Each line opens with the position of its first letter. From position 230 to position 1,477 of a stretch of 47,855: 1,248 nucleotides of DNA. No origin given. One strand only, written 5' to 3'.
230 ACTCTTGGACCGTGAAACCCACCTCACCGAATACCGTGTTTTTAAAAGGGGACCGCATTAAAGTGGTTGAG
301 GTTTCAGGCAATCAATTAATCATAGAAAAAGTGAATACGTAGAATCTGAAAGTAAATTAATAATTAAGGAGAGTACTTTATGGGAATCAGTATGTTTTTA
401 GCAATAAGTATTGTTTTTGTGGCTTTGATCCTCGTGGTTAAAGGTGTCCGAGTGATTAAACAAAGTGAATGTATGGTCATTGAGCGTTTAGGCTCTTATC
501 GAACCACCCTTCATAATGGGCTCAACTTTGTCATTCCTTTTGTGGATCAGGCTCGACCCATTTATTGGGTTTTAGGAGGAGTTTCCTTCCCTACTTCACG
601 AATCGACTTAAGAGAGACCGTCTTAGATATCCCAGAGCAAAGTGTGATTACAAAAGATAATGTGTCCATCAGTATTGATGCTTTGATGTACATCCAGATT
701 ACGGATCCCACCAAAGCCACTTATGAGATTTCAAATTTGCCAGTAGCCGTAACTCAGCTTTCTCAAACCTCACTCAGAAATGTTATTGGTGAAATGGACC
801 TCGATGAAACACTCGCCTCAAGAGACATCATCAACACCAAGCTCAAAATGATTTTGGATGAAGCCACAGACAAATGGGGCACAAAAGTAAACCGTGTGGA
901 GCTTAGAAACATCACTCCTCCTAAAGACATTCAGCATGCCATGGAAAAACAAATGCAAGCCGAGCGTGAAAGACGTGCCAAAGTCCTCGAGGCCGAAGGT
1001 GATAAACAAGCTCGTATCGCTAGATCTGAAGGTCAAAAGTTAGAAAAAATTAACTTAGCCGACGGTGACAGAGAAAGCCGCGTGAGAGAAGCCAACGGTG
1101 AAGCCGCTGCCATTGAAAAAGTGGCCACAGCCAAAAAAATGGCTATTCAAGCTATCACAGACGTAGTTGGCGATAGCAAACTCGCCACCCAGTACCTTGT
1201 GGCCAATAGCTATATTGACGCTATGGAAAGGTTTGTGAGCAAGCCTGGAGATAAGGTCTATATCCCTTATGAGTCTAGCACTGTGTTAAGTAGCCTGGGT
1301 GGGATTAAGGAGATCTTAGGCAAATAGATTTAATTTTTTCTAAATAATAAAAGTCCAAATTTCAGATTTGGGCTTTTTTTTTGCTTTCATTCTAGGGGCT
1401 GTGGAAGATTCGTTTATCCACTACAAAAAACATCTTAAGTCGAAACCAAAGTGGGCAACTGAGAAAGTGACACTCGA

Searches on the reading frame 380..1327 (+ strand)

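Call 37: search_protein_families(library=pfam, proteins=[window:380-1327:+], max_evalue=0.001)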
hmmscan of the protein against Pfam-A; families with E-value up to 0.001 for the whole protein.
window:380-1327:+ (315 aa): 1 family
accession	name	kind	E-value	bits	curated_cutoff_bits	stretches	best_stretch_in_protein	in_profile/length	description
PF01145.31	Band_7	-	3.7e-40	138.3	23.6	1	25-209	2-176/176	SPFH domain / Band 7 family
